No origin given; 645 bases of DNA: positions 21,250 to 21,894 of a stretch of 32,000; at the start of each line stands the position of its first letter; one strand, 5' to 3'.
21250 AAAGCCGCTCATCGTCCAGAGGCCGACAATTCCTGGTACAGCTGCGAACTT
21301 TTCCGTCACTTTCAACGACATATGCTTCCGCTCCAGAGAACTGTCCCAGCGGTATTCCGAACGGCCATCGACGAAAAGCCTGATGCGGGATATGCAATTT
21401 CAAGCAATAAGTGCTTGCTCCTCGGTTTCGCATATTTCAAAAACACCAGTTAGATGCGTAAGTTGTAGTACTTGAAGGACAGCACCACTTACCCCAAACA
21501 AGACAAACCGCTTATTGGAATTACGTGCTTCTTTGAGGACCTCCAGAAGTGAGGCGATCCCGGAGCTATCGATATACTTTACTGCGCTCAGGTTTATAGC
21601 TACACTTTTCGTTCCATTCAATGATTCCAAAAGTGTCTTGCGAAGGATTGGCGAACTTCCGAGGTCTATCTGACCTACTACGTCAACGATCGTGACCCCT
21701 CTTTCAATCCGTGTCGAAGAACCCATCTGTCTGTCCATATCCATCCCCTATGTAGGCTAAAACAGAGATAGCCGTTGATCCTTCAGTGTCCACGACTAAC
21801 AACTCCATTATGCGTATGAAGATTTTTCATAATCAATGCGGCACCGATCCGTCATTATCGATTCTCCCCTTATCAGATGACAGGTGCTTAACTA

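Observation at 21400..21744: A single STAS protein sits where both an RsbV (kinase substrate) and a MlaB (ATPase partner) would be expected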

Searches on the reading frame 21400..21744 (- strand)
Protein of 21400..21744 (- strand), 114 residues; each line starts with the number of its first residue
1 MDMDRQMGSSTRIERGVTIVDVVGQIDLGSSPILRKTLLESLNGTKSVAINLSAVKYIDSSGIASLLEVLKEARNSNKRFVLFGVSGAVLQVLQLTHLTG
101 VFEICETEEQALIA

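Call 6: search_protein_families(library=pfam, proteins=[window:21400-21744:-], max_evalue=0.01)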
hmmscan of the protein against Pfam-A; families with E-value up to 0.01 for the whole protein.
window:21400-21744:- (114 aa): 2 families
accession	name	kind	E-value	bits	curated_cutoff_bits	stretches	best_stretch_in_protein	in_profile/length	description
PF01740.26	STAS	-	5.8e-20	71.5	22.6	1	11-111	4-106/106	STAS domain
PF13466.11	STAS_2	-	4.4e-14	52.9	29.2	1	21-97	2-78/80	STAS domain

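Call 7: search_protein_families(library=ncbifam, proteins=[window:21400-21744:-], max_evalue=0.01)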
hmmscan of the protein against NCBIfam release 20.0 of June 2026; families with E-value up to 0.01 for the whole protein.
window:21400-21744:- (114 aa): 6 families
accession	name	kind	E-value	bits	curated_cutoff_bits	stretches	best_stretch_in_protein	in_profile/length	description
TIGR00377.1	ant_ant_sig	superfamily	1.8e-20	72.8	53.45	1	8-110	4-108/108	anti-sigma factor antagonist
TIGR02886.1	spore_II_AA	equivalog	1.1e-10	41.5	114.75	1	15-112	7-106/106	anti-sigma F factor antagonist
NF033618.0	mlaB_1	equivalog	3.4e-06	27.4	90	1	48-99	38-89/94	lipid asymmetry maintenance protein MlaB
TIGR00815.1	sulP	subfamily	0.00024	19.7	380.45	1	44-100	495-551/565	sulfate permease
NF008660.1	PRK11660.1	equivalog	0.00032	19.2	614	1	11-96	459-543/572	C4-dicarboxylic acid transporter DauA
NF047705.1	slr1659_superfam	superfamily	0.00042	20.6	100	1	36-85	38-89/111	slr1659 superfamily regulator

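Call 9: find_homologous_proteins(query=window:21400-21744:-, max_evalue=0.001)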
Query window:21400-21744:- (114 aa): 703 proteins with E <= 0.001 among 734 candidates; the best 120 are listed.
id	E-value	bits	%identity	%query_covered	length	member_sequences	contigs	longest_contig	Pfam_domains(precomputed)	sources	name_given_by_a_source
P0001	4.9e-61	221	97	100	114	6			PF01740.27,PF13466.13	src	-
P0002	1.9e-55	203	89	100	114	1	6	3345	PF01740.27,PF13466.13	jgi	jgi:anti-sigma B factor antagonist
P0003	3.3e-55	202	90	98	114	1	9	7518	PF01740.27,PF13466.13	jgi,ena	jgi:anti-sigma B factor antagonist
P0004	9.6e-55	201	90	98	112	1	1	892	PF01740.27,PF13466.13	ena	-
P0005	1.4e-54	200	89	100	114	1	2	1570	PF01740.27,PF13466.13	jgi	jgi:anti-sigma B factor antagonist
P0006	1.5e-54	200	89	100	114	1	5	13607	PF01740.27,PF13466.13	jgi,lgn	jgi:anti-sigma B factor antagonist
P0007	1.6e-54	200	89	98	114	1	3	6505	PF01740.27,PF13466.13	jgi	jgi:anti-sigma B factor antagonist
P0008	1.9e-54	200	87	100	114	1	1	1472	PF01740.27,PF13466.13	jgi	jgi:anti-sigma B factor antagonist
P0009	3.7e-54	199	89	98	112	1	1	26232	PF01740.27,PF13466.13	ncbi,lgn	-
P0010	3.7e-54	199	88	100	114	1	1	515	PF01740.27,PF13466.13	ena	-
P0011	5.5e-54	198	89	98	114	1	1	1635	PF01740.27,PF13466.13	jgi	jgi:anti-sigma B factor antagonist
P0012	5.8e-54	198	90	96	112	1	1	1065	PF01740.27,PF13466.13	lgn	-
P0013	6.4e-54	198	89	98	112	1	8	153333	PF01740.27,PF13466.13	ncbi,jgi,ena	-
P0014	7.6e-54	198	88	100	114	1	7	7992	PF01740.27,PF13466.13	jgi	jgi:anti-sigma B factor antagonist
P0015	1.0e-53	197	87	100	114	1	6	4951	PF01740.27,PF13466.13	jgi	jgi:anti-sigma B factor antagonist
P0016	1.1e-53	197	90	96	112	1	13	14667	PF01740.27,PF13466.13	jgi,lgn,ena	-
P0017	1.5e-53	197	88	96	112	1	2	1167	PF01740.27,PF13466.13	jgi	jgi:anti-sigma B factor antagonist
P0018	1.9e-53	197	88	98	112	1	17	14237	PF01740.27,PF13466.13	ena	-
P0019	2.3e-53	196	89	96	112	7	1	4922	PF01740.27,PF13466.13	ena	-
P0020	2.4e-53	196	88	98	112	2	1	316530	PF01740.27,PF13466.13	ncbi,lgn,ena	-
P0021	2.6e-53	196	88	98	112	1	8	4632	PF01740.27,PF13466.13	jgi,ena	-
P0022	2.6e-53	196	87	100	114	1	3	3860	PF01740.27,PF13466.13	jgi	jgi:anti-sigma B factor antagonist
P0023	3.6e-53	196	88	98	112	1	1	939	PF01740.27,PF13466.13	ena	-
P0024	5.3e-53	195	87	100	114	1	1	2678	PF01740.27,PF13466.13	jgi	jgi:anti-sigma B factor antagonist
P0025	5.4e-53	195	89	96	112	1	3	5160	PF01740.27,PF13466.13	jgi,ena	-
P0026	9.8e-53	194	89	98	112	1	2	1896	PF01740.27,PF13466.13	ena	-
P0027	1.2e-52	194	88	98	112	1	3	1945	PF01740.27,PF13466.13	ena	-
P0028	2.6e-52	193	87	98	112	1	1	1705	PF01740.27,PF13466.13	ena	-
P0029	4.4e-52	192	87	98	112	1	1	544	PF01740.27,PF13466.13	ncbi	-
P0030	4.9e-52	192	88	98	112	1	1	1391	PF01740.27,PF13466.13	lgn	-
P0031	1.4e-51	190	90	95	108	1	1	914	PF01740.27,PF13466.13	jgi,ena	-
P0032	2.7e-51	190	91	93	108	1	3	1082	PF01740.27,PF13466.13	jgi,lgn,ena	jgi:anti-sigma B factor antagonist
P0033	4.8e-51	189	84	98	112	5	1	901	PF01740.27,PF13466.13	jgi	-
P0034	2.6e-50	186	88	98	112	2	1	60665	PF01740.27,PF13466.13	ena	-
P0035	5.4e-50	185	87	98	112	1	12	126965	PF01740.27,PF13466.13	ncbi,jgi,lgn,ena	jgi:anti-sigma B factor antagonist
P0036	6.0e-50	185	84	100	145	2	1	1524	PF01740.27,PF13466.13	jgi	jgi:anti-sigma B factor antagonist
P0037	6.0e-50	185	87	95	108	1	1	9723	PF01740.27,PF13466.13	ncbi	ncbi:MAG TPA: STAS domain-containing protein [Edaphobacter sp.]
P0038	2.0e-49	184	86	96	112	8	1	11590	PF01740.27,PF13466.13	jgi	jgi:anti-sigma B factor antagonist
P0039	2.1e-49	184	86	98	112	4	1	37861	PF01740.27,PF13466.13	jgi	jgi:anti-sigma B factor antagonist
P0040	2.7e-49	183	83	100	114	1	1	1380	PF01740.27,PF13466.13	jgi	jgi:anti-sigma B factor antagonist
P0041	3.6e-49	183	86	98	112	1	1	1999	PF01740.27,PF13466.13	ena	-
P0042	5.3e-49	182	82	100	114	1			PF01740.27,PF13466.13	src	-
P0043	7.3e-49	182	85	98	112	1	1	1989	PF01740.27,PF13466.13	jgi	-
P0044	8.5e-49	182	84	98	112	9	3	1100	PF01740.27,PF13466.13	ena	-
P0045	8.7e-49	182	81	100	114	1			PF01740.27,PF13466.13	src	-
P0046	9.0e-49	181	86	98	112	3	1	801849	PF01740.27,PF13466.13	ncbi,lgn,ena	-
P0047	3.9e-48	179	82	98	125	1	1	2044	PF01740.27,PF13466.13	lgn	-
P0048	6.2e-48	179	87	95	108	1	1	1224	PF01740.27,PF13466.13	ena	-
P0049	9.9e-48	178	87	95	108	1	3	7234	PF01740.27,PF13466.13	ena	-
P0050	1.0e-47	178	83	98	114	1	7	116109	PF01740.27,PF13466.13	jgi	jgi:anti-sigma B factor antagonist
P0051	1.1e-47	178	80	98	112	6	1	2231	PF01740.27,PF13466.13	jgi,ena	-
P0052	1.1e-47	178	82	100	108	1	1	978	PF01740.27,PF13466.13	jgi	jgi:anti-sigma B factor antagonist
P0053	1.2e-47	178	82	98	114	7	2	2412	PF01740.27,PF13466.13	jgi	jgi:anti-sigma B factor antagonist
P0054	1.2e-47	178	85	93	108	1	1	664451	PF01740.27,PF13466.13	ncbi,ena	-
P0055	1.2e-47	178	84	98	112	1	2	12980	PF01740.27,PF13466.13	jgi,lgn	jgi:anti-sigma B factor antagonist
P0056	1.4e-47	178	77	100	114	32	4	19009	PF01740.27,PF13466.13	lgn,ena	-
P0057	1.8e-47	177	82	100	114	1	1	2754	PF01740.27,PF13466.13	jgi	jgi:anti-sigma B factor antagonist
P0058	2.0e-47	177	82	100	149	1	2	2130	PF01740.27,PF13466.13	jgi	jgi:anti-sigma B factor antagonist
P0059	2.3e-47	177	81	100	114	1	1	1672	PF01740.27,PF13466.13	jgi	jgi:anti-sigma B factor antagonist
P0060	2.4e-47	177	81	99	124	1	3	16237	PF01740.27,PF13466.13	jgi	jgi:anti-sigma B factor antagonist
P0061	2.9e-47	177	82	98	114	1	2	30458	PF01740.27,PF13466.13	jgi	jgi:anti-sigma B factor antagonist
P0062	3.2e-47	177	81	100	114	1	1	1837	PF01740.27,PF13466.13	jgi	jgi:anti-sigma B factor antagonist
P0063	4.4e-47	176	79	96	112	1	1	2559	PF01740.27,PF13466.13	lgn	-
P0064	5.1e-47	176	82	100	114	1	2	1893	PF01740.27,PF13466.13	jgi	jgi:anti-sigma B factor antagonist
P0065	5.2e-47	176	83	96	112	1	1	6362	PF01740.27,PF13466.13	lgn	-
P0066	5.3e-47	176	81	98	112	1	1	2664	PF01740.27,PF13466.13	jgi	jgi:anti-sigma B factor antagonist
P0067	5.3e-47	176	82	98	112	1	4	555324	PF01740.27,PF13466.13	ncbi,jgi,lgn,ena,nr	ncbi:MAG TPA: STAS domain-containing protein [Terriglobales bacterium]|nr:STAS domain-containing pro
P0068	1.3e-46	175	81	98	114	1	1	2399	PF01740.27,PF13466.13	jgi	jgi:anti-sigma B factor antagonist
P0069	1.3e-46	175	81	100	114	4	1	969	PF01740.27,PF13466.13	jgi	jgi:anti-sigma B factor antagonist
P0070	1.5e-46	174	82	98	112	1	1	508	PF01740.27,PF13466.13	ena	-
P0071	1.7e-46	174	79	98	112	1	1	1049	PF01740.27,PF13466.13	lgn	-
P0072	1.7e-46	174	79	98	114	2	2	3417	PF01740.27,PF13466.13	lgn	-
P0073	1.9e-46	174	82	100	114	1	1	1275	PF01740.27,PF13466.13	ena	-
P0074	2.0e-46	174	81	100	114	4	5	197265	PF01740.27,PF13466.13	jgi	jgi:anti-sigma B factor antagonist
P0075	2.0e-46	174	81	100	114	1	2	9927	PF01740.27,PF13466.13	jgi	jgi:anti-sigma B factor antagonist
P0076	2.5e-46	174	79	100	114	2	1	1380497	PF01740.27,PF13466.13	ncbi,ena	-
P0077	2.5e-46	174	81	100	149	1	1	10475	PF01740.27,PF13466.13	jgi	jgi:anti-sigma B factor antagonist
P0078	3.0e-46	173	82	98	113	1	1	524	PF01740.27,PF13466.13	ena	-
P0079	3.5e-46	173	83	96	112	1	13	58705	PF01740.27,PF13466.13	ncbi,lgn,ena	-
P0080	6.5e-46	172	79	98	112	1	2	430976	PF01740.27,PF13466.13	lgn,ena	-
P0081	6.5e-46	172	78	100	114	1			PF01740.27,PF13466.13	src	-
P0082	6.6e-46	172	81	100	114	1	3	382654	PF01740.27,PF13466.13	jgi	jgi:anti-sigma B factor antagonist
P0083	8.4e-46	172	81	98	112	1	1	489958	PF01740.27,PF13466.13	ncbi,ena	-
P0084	9.5e-46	172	82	96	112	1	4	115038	PF01740.27,PF13466.13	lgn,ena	-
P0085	1.1e-45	172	78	100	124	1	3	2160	PF01740.27,PF13466.13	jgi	jgi:anti-sigma B factor antagonist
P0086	1.5e-45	171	81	98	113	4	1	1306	PF01740.27,PF13466.13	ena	-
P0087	1.8e-45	171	76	100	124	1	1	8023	PF01740.27,PF13466.13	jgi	jgi:anti-sigma B factor antagonist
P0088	1.9e-45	171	80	100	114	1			PF01740.27,PF13466.13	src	-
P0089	2.0e-45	171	80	100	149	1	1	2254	PF01740.27,PF13466.13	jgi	jgi:anti-sigma B factor antagonist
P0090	2.1e-45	171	84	95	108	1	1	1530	PF01740.27,PF13466.13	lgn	-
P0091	2.3e-45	171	80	93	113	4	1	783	PF01740.27,PF13466.13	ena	-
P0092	2.4e-45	170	79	100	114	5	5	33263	PF01740.27,PF13466.13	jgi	-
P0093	2.5e-45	170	78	100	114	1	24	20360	PF01740.27,PF13466.13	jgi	jgi:anti-sigma B factor antagonist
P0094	2.6e-45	170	79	100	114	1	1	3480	PF01740.27,PF13466.13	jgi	jgi:anti-sigma B factor antagonist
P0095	2.6e-45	170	78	98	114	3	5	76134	PF01740.27,PF13466.13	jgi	jgi:anti-sigma B factor antagonist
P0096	3.1e-45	170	80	96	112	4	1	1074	PF01740.27,PF13466.13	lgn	-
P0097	3.7e-45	170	79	98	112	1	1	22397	PF01740.27,PF13466.13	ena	-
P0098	4.3e-45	170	81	96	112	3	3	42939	PF01740.27,PF13466.13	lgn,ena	-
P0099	4.4e-45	170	79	100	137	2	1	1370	PF01740.27,PF13466.13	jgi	jgi:anti-sigma B factor antagonist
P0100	4.6e-45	170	81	96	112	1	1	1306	PF01740.27,PF13466.13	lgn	-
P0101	5.1e-45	169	79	100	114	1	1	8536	PF01740.27,PF13466.13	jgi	-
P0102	5.4e-45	169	79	96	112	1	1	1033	PF01740.27,PF13466.13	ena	-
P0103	5.9e-45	169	79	98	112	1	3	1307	PF01740.27,PF13466.13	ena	-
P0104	6.0e-45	169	79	98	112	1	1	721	PF01740.27,PF13466.13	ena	-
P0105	6.1e-45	169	79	96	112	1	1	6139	PF01740.27,PF13466.13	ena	-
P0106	6.2e-45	169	79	98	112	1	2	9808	PF01740.27,PF13466.13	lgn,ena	-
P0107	6.3e-45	169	80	98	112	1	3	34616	PF01740.27,PF13466.13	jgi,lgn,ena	-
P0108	6.6e-45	169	78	100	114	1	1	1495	PF01740.27,PF13466.13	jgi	jgi:anti-sigma B factor antagonist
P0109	6.7e-45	169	77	98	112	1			PF01740.27,PF13466.13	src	-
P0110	8.0e-45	169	79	98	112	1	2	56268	PF01740.27,PF13466.13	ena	-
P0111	9.4e-45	169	78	98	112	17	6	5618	PF01740.27,PF13466.13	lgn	-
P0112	9.5e-45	169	75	100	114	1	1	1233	PF01740.27,PF13466.13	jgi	jgi:anti-sigma B factor antagonist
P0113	1.0e-44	168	78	98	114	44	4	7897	PF01740.27,PF13466.13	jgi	jgi:anti-sigma B factor antagonist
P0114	1.1e-44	168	77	100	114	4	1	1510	PF01740.27,PF13466.13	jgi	jgi:anti-sigma B factor antagonist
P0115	1.3e-44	168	75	100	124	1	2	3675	PF01740.27,PF13466.13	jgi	jgi:anti-sigma B factor antagonist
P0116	1.5e-44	168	79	98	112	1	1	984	PF01740.27,PF13466.13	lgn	-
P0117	1.6e-44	168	77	98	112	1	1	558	PF01740.27,PF13466.13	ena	-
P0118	1.6e-44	168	78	98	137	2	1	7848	PF01740.27,PF13466.13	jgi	jgi:anti-sigma B factor antagonist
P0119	1.7e-44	168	79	98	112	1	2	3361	PF01740.27,PF13466.13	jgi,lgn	jgi:anti-sigma B factor antagonist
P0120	2.3e-44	167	79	98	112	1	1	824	PF01740.27,PF13466.13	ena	-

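Call 11: find_encoding_contigs(protein=P0076, flank=10000, max_places=2)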
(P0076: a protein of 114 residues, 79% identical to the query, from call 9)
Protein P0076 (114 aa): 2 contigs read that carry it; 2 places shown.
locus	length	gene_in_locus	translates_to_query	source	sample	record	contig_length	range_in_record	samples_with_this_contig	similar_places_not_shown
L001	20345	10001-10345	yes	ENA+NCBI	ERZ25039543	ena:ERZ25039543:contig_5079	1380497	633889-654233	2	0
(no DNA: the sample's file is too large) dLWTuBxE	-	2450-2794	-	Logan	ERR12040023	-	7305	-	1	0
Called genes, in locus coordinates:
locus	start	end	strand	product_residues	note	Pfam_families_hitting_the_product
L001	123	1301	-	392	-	PF00072:Response_reg, PF07228:SpoIIE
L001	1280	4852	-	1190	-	PF12729:4HB_MCP_1 (weak), PF13185:GAF_2, PF00512:HisKA, PF02518:HATPase_c, PF00072:Response_reg, PF01627:Hpt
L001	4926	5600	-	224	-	PF02368:Big_2 (weak), PF26182:Ig_NUP210_5th (faint), PF02368:Big_2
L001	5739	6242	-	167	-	-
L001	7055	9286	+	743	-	PF01734:Patatin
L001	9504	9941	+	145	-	PF13581:HATPase_c_2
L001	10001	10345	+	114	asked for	PF01740:STAS, PF13466:STAS_2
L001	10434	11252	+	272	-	PF02405:MlaE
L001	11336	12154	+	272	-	PF00005:ABC_tran, PF13304:AAA_21 (faint)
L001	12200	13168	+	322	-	PF02470:MlaD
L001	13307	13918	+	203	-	PF03886:ABC_trans_aux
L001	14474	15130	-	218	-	PF00072:Response_reg, PF00196:GerE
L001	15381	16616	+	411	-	-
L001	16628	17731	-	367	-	PF13439:Glyco_transf_4, PF13579:Glyco_trans_4_4, PF20706:GT4-conflict, PF00534:Glycos_transf_1, PF13692:Glyco_trans_1_4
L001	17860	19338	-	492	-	PF04932:Wzy_C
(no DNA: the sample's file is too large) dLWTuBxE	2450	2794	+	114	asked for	PF01740:STAS, PF13466:STAS_2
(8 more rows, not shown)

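Call 12: find_encoding_contigs(protein=P0054, flank=10000, max_places=2)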
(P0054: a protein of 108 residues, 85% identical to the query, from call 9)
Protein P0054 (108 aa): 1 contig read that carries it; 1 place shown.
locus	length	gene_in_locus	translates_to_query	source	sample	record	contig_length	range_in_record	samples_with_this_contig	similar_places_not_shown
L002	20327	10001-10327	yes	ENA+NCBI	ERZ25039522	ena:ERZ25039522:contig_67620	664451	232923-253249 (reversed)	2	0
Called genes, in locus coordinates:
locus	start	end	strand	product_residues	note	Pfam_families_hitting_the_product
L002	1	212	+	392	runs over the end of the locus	PF00155:Aminotran_1_2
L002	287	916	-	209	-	PF00753:Lactamase_B, PF23023:Anti-Pycsar_Apyc1 (faint)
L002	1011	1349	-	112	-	-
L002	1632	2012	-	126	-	PF02656:DUF202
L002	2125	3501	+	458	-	PF07969:Amidohydro_3 (weak), PF01979:Amidohydro_1, PF07969:Amidohydro_3 (weak)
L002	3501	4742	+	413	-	PF04389:Peptidase_M28, PF01546:Peptidase_M20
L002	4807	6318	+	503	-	PF00171:Aldedh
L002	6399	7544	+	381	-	PF27233:MJ0711_N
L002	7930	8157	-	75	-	-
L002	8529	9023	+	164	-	PF10677:DUF2490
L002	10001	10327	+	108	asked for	PF01740:STAS, PF13466:STAS_2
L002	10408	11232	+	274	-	PF02405:MlaE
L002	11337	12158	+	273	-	PF00005:ABC_tran, PF13304:AAA_21 (weak)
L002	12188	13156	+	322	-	PF02470:MlaD, PF01442:Apolipoprotein (weak)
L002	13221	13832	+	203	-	PF03886:ABC_trans_aux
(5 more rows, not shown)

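Call 19: search_solved_structures(query=window:21400-21744:-, max_evalue=1, show_alignments=3)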
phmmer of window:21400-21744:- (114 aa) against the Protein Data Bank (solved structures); distinct sequences matched with E-value up to 1: 22.
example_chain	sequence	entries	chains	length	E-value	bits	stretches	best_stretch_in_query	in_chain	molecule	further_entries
1sbo_A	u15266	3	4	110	1.7e-14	57.1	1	18-111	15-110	Putative anti-sigma factor antagonist TM1442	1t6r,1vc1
4hyl_A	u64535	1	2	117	3e-10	43.5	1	10-112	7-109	Stage II sporulation protein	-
1auz_A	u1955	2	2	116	2.1e-06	31.1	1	8-113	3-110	SPOIIAA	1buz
1th8_B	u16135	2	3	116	2.2e-06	31.1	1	12-109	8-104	Anti-sigma F factor antagonist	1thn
1tid_B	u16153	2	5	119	5.5e-06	29.8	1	11-108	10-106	Anti-sigma F factor antagonist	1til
6m36_B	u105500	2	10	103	1.9e-05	28.1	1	20-104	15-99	Anti-sigma-B factor antagonist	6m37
4qtp_A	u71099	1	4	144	0.00034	24.1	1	15-113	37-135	Anti-sigma factor antagonist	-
3t6o_A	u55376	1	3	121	0.0007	23.1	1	35-114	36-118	Sulfate transporter/antisigma-factor antagonist STAS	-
7o0i_a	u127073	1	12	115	0.00079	22.9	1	23-93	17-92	RsbS, negative regulator of sigma-B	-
2ka5_A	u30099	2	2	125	0.0017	21.8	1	26-112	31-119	Putative anti-sigma factor antagonist TM_1081 | Putative anti-sigma factor antagonist TM1081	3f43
8ih8_A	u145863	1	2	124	0.0062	20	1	14-111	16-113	Anti-sigma-F factor antagonist RsfB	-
1h4y_A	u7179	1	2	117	0.032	17.7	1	14-112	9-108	ANTI-SIGMA F FACTOR ANTAGONIST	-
7ch8_K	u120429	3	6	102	0.038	17.5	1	19-98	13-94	STAS domain-containing protein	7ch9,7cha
3llo_A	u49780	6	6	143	0.064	16.8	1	25-91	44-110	Prestin | Prestin,Rat prestin STAS domain | Prestin,Prestin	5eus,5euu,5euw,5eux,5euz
6xbd_K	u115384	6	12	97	0.081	16.4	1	41-98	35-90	Phospholipid ABC transporter-binding protein MlaB | Lipid asymmetry maintenance protein MlaB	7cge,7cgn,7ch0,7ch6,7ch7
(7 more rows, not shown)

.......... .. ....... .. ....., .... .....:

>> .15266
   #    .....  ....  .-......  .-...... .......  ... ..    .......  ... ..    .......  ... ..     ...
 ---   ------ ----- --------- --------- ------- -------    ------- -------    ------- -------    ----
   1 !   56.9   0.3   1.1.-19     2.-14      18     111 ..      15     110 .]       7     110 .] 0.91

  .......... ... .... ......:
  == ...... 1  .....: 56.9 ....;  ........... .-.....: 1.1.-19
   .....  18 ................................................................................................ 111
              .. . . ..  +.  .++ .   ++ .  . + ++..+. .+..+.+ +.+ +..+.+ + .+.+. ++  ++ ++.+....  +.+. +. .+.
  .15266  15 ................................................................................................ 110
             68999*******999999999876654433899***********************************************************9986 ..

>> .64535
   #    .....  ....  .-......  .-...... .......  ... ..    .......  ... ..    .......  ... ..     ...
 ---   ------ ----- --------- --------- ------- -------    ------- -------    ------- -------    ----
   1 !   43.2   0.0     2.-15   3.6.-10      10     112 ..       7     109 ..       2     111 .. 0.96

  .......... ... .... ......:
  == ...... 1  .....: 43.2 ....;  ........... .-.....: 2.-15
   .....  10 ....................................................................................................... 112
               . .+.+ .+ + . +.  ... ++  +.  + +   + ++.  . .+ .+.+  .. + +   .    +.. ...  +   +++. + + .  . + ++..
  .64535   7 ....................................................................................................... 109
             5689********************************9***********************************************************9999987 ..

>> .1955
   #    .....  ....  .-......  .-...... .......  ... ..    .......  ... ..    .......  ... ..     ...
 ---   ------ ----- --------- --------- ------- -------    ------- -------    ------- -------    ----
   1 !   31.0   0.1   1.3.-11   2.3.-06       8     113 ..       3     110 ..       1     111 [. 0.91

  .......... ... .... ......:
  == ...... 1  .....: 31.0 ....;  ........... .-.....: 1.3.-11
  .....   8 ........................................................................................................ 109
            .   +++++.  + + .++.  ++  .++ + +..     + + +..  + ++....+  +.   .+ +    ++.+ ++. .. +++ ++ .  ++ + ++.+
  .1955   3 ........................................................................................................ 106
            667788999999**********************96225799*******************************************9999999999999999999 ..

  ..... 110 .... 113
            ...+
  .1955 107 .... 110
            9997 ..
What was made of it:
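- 21400..21744 (-): STAS protein (114 aa) of RsbV/SpoIIAA type. The predicted phospho-acceptor is Ser60 (codon 21567-21565) in the motif D59-S60-S61-G62 (21570-21559). Its closest solved relatives are TM1442, SpoIIAA and RsbV (call 19).
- On MlaB (NF033618): Matches to MlaB chains in the PDB have E 0.04-0.1 (call 19).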
